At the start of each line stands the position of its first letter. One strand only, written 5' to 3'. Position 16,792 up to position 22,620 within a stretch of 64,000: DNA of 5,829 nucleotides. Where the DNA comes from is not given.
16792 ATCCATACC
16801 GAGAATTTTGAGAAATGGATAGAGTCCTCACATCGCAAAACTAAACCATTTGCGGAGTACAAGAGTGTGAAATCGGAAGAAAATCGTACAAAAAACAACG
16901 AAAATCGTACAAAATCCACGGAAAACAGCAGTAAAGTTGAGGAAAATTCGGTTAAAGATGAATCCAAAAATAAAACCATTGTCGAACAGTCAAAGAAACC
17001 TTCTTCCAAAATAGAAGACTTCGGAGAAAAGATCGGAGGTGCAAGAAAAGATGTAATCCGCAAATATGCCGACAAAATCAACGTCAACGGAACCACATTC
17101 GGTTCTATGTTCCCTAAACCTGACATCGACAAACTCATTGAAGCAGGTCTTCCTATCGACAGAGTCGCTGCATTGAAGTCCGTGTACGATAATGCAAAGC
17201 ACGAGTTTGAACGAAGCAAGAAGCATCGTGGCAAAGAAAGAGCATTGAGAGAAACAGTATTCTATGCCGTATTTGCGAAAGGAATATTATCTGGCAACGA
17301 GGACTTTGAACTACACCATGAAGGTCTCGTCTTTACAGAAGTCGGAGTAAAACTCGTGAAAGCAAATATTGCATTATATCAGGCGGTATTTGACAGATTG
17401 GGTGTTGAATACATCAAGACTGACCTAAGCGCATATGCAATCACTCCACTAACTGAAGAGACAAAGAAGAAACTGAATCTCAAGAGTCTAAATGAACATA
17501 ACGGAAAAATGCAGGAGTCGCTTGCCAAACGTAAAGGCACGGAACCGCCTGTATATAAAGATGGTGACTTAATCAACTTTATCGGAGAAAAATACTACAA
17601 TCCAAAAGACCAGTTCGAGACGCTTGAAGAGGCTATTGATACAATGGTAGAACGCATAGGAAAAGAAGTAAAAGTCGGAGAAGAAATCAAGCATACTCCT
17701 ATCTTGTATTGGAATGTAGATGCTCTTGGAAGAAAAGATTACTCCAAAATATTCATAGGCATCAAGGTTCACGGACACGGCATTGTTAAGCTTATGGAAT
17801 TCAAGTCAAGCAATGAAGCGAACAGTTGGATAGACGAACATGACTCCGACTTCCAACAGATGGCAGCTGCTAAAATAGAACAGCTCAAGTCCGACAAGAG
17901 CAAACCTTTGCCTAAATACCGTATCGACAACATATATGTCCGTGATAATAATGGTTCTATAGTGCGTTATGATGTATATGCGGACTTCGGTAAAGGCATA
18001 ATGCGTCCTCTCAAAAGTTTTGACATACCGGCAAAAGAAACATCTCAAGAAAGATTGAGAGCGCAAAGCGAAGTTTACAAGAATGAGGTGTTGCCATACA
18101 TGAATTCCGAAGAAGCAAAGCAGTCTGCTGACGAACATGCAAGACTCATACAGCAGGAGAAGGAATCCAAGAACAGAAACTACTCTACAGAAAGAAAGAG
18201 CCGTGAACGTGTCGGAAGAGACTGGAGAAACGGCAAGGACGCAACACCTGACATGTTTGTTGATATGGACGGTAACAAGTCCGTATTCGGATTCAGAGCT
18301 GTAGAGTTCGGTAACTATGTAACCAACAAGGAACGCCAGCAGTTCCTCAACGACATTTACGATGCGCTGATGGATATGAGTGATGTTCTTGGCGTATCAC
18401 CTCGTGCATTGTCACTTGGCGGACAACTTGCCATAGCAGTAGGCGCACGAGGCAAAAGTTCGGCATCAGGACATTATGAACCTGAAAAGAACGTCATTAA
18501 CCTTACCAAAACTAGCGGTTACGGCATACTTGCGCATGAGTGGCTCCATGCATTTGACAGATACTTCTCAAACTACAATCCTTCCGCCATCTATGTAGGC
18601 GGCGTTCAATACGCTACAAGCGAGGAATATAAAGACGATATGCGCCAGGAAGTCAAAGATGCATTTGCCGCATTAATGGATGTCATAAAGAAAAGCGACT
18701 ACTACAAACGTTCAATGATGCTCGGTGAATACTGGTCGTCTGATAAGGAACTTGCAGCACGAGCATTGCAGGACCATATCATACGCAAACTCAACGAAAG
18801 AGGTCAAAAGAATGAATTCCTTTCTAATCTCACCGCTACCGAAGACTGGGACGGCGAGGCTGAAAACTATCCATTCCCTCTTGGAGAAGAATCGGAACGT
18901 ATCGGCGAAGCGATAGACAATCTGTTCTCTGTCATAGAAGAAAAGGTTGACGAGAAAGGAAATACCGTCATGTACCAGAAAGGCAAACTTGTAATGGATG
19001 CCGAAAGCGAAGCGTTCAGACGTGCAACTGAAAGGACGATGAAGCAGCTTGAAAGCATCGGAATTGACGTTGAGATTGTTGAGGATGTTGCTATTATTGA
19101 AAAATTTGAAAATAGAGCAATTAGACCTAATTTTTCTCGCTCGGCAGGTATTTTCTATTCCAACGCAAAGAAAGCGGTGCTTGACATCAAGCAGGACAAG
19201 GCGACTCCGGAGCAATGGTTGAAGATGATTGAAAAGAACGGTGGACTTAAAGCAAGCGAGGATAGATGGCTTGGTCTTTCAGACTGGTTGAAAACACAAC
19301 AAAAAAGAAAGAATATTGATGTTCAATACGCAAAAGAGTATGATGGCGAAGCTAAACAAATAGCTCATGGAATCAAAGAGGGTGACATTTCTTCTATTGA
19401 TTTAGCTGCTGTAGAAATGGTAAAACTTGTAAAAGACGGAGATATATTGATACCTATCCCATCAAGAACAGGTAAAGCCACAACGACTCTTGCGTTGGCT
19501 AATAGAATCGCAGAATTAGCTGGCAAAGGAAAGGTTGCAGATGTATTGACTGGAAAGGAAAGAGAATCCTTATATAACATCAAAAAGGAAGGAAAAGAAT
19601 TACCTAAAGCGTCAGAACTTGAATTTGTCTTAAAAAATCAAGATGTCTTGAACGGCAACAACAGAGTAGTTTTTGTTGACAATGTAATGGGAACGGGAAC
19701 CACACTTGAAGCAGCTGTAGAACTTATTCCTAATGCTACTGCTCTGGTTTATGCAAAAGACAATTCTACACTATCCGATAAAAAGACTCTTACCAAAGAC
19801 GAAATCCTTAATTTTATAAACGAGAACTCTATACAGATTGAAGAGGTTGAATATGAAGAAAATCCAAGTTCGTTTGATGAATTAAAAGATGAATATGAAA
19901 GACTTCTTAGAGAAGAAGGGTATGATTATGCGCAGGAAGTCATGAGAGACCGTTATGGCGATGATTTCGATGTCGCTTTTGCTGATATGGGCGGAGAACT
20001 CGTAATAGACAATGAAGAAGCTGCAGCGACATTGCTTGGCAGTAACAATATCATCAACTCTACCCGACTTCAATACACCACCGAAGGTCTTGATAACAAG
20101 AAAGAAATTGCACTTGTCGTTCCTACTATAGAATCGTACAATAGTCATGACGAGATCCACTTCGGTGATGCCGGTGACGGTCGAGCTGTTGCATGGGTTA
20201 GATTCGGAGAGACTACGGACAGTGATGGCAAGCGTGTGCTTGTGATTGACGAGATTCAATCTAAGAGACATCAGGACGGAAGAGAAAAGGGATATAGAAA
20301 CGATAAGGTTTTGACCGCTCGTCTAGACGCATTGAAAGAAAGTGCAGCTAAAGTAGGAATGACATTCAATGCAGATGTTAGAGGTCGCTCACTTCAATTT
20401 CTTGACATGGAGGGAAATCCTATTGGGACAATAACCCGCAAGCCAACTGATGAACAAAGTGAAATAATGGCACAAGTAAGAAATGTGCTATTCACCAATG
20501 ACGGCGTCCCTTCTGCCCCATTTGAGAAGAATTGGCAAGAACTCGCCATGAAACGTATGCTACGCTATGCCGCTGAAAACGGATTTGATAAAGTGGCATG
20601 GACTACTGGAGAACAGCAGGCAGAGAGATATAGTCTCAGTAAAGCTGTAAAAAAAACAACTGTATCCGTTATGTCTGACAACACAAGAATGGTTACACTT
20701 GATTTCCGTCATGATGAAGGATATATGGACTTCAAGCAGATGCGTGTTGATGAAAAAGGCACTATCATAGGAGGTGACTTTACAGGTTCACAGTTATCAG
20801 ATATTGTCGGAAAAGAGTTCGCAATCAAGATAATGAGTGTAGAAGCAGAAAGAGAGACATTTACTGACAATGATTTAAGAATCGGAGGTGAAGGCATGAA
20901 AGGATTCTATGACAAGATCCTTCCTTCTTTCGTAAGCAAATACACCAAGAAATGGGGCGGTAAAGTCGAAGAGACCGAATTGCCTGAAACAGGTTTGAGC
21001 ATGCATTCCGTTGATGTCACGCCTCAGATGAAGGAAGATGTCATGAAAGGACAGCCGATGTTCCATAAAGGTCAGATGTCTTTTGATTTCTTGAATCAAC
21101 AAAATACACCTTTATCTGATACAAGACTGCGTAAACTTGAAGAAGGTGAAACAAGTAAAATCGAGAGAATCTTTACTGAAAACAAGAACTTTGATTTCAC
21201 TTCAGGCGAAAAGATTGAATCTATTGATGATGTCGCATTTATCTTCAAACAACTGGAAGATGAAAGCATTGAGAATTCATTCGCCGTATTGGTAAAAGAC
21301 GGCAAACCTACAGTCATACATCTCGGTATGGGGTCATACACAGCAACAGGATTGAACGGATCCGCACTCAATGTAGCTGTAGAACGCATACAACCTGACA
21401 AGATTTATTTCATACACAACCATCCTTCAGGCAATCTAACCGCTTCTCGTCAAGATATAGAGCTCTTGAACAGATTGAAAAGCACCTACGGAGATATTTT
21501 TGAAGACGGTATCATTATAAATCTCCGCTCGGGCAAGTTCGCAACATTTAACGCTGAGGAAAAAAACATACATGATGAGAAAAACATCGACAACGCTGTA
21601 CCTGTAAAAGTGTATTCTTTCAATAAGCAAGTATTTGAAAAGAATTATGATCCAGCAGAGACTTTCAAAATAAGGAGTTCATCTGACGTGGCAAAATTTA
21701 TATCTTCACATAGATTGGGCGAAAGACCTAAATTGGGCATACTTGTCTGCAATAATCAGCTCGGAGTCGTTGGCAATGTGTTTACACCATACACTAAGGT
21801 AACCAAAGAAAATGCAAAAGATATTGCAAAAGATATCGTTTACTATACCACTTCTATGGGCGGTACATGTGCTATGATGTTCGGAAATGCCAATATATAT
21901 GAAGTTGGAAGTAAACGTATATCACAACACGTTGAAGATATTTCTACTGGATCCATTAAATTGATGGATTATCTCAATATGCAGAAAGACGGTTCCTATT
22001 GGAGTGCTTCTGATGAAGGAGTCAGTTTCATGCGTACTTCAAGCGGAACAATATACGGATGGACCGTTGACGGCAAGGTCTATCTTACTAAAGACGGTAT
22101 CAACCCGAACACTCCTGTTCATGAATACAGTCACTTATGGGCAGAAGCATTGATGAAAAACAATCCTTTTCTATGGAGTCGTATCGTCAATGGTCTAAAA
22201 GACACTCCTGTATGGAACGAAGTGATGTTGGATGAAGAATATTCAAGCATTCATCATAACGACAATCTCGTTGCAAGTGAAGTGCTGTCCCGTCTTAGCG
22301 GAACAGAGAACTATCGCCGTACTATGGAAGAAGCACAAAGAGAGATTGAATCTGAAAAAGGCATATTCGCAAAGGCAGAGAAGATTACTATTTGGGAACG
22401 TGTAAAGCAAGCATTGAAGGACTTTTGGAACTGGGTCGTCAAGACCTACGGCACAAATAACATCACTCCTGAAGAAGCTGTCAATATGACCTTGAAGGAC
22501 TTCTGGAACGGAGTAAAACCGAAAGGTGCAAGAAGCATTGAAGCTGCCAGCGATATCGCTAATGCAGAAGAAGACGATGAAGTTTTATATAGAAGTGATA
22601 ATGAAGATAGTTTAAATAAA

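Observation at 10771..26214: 5147-aa polyvalent multi-effector protein encoded next to the portal gene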

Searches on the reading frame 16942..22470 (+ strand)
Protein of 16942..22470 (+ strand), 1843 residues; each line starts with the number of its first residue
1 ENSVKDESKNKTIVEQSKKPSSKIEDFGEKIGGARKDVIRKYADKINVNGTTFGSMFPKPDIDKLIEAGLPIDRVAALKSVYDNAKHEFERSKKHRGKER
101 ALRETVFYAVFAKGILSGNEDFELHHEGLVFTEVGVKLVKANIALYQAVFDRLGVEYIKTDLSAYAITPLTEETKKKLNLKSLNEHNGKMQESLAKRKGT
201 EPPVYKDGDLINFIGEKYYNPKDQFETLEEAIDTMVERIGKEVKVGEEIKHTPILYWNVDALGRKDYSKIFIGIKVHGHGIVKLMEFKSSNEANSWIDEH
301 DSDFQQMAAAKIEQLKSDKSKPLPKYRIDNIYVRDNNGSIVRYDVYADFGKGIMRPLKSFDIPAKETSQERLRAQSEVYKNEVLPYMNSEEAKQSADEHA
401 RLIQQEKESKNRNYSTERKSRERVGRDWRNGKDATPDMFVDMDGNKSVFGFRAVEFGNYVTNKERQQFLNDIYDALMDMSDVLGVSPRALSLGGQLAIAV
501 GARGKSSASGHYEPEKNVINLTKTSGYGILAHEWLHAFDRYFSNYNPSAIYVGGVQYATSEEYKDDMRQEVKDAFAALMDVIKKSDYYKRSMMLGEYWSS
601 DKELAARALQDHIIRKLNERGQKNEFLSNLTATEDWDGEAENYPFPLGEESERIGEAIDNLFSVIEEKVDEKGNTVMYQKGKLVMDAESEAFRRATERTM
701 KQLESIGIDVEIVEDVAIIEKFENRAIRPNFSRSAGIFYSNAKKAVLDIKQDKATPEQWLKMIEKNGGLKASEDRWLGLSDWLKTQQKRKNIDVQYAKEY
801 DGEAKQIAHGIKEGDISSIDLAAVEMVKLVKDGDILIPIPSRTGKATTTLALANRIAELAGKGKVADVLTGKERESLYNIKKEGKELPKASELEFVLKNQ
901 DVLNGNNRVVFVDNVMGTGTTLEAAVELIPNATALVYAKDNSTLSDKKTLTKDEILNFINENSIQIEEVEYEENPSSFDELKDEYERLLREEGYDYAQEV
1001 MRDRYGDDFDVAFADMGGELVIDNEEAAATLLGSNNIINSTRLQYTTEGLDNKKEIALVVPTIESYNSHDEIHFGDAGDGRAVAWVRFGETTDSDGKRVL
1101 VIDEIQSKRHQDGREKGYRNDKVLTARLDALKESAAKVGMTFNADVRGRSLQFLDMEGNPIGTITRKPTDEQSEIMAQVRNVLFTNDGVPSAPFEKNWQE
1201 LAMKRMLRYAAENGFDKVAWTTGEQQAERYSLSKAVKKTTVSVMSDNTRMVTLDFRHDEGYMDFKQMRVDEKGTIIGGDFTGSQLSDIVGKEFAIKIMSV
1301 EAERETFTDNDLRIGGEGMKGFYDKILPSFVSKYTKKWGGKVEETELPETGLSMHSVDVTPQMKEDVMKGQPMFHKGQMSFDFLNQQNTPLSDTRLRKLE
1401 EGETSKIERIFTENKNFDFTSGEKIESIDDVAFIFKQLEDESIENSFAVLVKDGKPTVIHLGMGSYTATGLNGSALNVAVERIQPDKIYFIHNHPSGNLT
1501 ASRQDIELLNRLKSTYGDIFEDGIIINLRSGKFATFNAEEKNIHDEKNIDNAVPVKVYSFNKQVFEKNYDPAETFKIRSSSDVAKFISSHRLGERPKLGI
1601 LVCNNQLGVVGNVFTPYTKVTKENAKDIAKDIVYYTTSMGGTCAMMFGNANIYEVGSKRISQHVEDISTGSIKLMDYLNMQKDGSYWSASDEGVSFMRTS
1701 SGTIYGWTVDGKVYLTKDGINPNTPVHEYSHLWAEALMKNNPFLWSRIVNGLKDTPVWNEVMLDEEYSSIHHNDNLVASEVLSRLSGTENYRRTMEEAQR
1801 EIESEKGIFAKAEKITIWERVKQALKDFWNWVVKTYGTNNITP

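Call 30: find_homologous_proteins(query=window:16942-22470:+, max_evalue=0.00001)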
Query window:16942-22470:+ (1843 aa): 1851 proteins with E <= 0.00001 among 8000 candidates; the best 120 are listed.
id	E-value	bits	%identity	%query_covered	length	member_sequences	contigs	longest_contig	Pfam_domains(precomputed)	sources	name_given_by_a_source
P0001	0.0e+0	1110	61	38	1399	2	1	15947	PF18796.7,PF18799.7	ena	-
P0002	2.2e-274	932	45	29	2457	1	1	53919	PF18796.7,PF18825.7,PF18799.7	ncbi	-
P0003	4.5e-194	666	47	22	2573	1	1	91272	PF18809.7,PF18796.7,PF18812.7,PF18819.7,PF18799.7,PF18823.7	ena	-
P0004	3.9e-192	659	46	22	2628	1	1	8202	PF18796.7,PF18810.7,PF18760.8,PF18798.7,PF18819.7,PF18799.7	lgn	-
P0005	7.6e-185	635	48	38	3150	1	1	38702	PF18762.8,PF18796.7,PF18838.8,PF18857.7,PF18823.7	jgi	jgi:hypothetical protein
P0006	1.8e-140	488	35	39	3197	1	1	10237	PF18796.7,PF18799.7,PF18823.7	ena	-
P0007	6.7e-120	420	48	25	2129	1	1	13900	PF18796.7,PF18838.8,PF18857.7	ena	-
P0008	7.9e-106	373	50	22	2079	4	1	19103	PF18796.7,PF18838.8,PF18857.7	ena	-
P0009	6.5e-90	320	35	21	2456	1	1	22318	PF18796.7,PF18857.7,PF18823.7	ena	-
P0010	1.8e-89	319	38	14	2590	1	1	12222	PF04002.21,PF18796.7,PF18810.7,PF18812.7,PF18799.7,PF18823.7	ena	-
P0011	1.1e-82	296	32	23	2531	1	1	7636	PF18796.7,PF18799.7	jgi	jgi:hypothetical protein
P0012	1.3e-82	296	39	16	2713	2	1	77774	PF18796.7,PF18760.8,PF18798.7,PF18838.8,PF18799.7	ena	-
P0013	1.0e-74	270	34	24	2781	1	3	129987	PF13489.13,PF18809.7,PF18796.7,PF18799.7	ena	-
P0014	4.0e-73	265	29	39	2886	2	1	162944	PF13489.13,PF18809.7,PF18796.7,PF18799.7,PF18823.7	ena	-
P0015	8.3e-73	264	36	17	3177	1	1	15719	PF18796.7,PF18799.7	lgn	-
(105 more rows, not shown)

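Call 43: find_encoding_contigs(protein=P0005, flank=10000, max_places=2)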
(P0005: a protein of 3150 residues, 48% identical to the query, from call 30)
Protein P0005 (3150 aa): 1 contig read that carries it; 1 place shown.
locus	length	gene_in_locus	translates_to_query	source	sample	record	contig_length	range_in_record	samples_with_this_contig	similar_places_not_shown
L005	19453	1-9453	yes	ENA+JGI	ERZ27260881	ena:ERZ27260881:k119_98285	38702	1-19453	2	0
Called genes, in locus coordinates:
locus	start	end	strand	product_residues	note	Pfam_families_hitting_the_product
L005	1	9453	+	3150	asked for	PF18762:Kinase-PolyVal, PF18823:InPase, PF18796:LPD1, PF18838:LPD23, PF18857:LPD38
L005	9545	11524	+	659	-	PF16510:P22_portal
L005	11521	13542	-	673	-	-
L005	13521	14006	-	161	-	PF01694:Rhomboid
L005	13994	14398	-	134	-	-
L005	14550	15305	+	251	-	-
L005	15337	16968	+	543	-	PF17236:SU10_MCP (faint)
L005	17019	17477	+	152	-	-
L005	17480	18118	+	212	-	-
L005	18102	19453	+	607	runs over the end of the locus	-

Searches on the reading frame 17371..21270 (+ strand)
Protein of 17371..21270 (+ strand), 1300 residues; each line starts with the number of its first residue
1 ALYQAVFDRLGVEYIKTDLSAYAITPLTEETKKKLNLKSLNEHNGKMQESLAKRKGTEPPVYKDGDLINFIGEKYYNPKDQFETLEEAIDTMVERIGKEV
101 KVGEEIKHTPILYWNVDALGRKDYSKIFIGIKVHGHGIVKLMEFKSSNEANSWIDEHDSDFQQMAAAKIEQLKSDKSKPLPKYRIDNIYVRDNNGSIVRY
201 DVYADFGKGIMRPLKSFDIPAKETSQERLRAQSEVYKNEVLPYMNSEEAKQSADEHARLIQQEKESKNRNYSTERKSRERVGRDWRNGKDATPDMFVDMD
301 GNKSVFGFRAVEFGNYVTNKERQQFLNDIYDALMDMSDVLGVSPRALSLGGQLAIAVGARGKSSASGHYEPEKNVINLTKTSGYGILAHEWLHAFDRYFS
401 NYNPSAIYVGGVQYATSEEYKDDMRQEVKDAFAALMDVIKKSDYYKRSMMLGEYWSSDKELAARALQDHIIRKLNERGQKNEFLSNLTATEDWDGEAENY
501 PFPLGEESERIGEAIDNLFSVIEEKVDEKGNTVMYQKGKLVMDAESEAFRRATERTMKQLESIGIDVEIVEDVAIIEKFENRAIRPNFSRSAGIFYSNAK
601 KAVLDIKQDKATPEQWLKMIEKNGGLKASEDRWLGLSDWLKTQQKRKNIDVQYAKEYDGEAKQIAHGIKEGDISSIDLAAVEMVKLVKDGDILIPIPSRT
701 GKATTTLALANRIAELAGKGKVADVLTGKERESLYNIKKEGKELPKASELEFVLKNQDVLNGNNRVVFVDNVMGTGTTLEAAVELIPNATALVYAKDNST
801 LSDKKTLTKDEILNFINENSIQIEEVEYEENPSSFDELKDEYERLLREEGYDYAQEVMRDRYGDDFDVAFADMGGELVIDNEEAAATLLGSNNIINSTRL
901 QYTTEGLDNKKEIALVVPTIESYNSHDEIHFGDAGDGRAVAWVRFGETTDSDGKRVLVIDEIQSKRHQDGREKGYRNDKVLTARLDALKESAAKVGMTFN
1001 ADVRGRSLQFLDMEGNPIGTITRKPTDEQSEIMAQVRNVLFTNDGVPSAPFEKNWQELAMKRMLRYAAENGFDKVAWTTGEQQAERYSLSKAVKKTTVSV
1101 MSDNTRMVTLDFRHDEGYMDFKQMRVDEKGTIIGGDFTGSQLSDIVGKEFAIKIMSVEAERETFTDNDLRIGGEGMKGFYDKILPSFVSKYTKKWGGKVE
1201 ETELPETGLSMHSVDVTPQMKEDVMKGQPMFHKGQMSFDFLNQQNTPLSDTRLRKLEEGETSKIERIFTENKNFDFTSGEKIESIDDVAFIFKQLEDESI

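Call 4: search_protein_families(library=pfam, proteins=[window:17371-21270:+], max_evalue=0.1)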
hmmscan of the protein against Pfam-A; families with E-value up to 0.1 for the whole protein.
window:17371-21270:+ (1300 aa): 4 families
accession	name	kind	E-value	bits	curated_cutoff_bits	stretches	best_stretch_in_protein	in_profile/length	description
PF18796.6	LPD1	-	4.6e-14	52.7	27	1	452-524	7-76/78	Large polyvalent protein-associated domain 1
PF18799.6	LPD5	-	6.5e-08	33.4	27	2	247-298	91-143/144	Large polyvalent protein-associated domain 5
PF00156.33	Pribosyltran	-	0.00037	20.3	26.3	1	763-790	87-114/158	Phosphoribosyl transferase domain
PF24390.1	PRTase-CE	-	0.073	13.4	27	0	751-793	103-127/253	PRTase-CE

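Call 5: search_protein_families(library=phrogs, proteins=[window:17371-21270:+], max_evalue=0.01)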
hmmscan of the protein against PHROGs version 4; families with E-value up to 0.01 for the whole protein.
window:17371-21270:+ (1300 aa): 5 families
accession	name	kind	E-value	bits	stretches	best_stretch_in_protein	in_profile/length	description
phrog_616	-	unknown function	8.8e-54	183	1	247-548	1146-1462/2793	-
phrog_29900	-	unknown function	3.6e-30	105.5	2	304-439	324-459/1028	-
phrog_18947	-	unknown function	2.6e-28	98.9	1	287-525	1252-1492/1537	-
phrog_30335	-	unknown function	1.1e-25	90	1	259-428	1178-1338/2900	-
phrog_16932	-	unknown function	0.00023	21.2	1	685-791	273-379/480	-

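Call 37: search_protein_families(library=ncbifam, proteins=[window:17371-21270:+], max_evalue=0.1)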
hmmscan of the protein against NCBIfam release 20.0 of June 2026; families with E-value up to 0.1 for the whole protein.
window:17371-21270:+ (1300 aa): 12 families
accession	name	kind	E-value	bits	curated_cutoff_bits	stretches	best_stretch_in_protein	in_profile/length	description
NF041907.1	CLCA_X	subfamily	3.4e-36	125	260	1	286-523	3-246/250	CLCA_X family protein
NF005592.0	PRK07322.1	subfamily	0.00094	18.6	143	1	705-797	62-154/180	adenine phosphoribosyltransferase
NF002636.0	PRK02304.1-5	equivalog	0.001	18.6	125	1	756-793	110-147/176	adenine phosphoribosyltransferase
TIGR01090.1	apt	equivalog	0.0025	17.9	185.85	1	756-792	102-138/169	adenine phosphoribosyltransferase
NF002634.0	PRK02304.1-3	equivalog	0.0073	16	170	1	757-794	112-149/182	adenine phosphoribosyltransferase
TIGR00336.1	pyrE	equivalog_domain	0.012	15.4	106.8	1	762-793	107-138/173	orotate phosphoribosyltransferase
NF002633.0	PRK02304.1-2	equivalog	0.014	15.2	224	0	756-793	104-141/172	adenine phosphoribosyltransferase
NF006328.0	PRK08558.1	equivalog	0.022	14.4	184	1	746-793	160-206/238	adenine phosphoribosyltransferase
NF002632.0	PRK02304.1-1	equivalog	0.023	14.4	243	1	757-793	113-149/183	adenine phosphoribosyltransferase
TIGR03458.1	YgfH_subfam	subfamily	0.053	12.1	658.7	0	643-713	87-155/489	succinate CoA transferase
NF003549.0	PRK05205.1-5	equivalog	0.063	12.7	138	0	692-786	36-122/182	bifunctional pyr operon transcriptional regulator/uracil phosphoribosyltransferase PyrR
TIGR02464.1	ribofla_fusion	equivalog_domain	0.065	13.5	73.7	0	397-452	11-65/153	riboflavin biosynthesis intermediates N-glycosidase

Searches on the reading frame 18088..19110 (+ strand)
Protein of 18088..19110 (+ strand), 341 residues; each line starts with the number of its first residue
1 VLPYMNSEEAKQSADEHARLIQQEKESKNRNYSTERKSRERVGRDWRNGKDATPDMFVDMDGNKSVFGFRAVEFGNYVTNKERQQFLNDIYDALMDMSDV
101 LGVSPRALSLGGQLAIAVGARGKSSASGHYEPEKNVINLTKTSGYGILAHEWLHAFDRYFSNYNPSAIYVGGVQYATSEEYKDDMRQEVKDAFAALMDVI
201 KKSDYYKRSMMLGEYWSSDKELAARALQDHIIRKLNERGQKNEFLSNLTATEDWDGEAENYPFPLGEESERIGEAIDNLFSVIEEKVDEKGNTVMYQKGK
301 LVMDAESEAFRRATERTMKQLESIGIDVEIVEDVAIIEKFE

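Call 72: search_dna_similar(query=window:18088-19110:+, collection=phages, mode=protein, max_rows=30, rows=spread)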
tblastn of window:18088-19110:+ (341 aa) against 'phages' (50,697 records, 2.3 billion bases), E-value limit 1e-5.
Records with a match: 193; places in all: 196; records where one place covers at least 80% of the query: 185.
Best place of each record, by identity: <60% 193.
By first word of the organism name: Stx2a-converting 77; Escherichia 73; Stx2-converting 12; Stx 6; Shigella 6; Enterobacteria 5; Stx1 4; Acinetobacter 2; StxXX-converting 1; Bacillus 1; and 6 more.
By host as written in the record: - 97; Escherichia coli K514 (EHEC) 7; Escherichia coli O157:H7 4; Escherichia coli O157:H7 Morioka V526 4; Escherichia coli O157:H7 SH2026 2; Escherichia coli PA28 2; Escherichia coli O145 2; Shigella sonnei 75/02 2; and 60 more.
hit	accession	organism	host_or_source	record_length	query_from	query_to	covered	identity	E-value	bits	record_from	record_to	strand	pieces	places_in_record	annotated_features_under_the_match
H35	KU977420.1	Stx1 converting phage AU6Stx1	-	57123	4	299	87%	37.7%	8e-51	187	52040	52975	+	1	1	hypothetical protein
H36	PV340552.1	Escherichia phage PhiR12_3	Escherichia coli ECOR13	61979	7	299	86%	38.0%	2e-50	186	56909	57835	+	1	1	hypothetical protein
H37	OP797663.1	Escherichia phage 06-3462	Escherichia coli O157:H7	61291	4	299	87%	37.4%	4e-50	185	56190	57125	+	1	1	hypothetical protein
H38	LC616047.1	Stx2a-converting phage Stx2_6804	-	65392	4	299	87%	37.4%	4e-50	185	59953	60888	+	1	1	none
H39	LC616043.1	Stx2a-converting phage Stx2_3725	-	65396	4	299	87%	37.4%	4e-50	185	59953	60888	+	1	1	none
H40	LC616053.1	Stx2a-converting phage Stx2_12849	-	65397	4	299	87%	37.4%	4e-50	185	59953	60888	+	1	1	none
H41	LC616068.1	Stx2a-converting phage Stx2_522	-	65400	4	299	87%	37.4%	4e-50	185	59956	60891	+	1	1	none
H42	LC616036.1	Stx2a-converting phage Stx2_PV06-102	-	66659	4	299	87%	37.4%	4e-50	185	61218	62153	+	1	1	none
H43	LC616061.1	Stx2a-converting phage Stx2_12874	-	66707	4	299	87%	37.4%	4e-50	185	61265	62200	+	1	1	none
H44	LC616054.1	Stx2a-converting phage Stx2_12E092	-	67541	4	299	87%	37.4%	4e-50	185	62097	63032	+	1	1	none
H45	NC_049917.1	Escherichia phage Lyz12581Vzw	Escherichia coli O145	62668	4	299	87%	37.4%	5e-50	184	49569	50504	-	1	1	LPD5 domain-containing protein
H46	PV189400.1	Escherichia phage vB_EcoP_phi296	Escherichia coli K514 (EHEC)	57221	20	299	82%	39.5%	2e-51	188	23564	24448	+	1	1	hypothetical protein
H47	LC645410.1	Stx2a-converting phage Stx2_PV11-77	-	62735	20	299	82%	39.5%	6e-51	187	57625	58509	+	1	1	none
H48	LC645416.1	Stx2a-converting phage Stx2_131713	-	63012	20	299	82%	39.5%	6e-51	187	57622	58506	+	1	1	none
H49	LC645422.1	Stx2a-converting phage Stx2_12E070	-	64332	20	299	82%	39.5%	6e-51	187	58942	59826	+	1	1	none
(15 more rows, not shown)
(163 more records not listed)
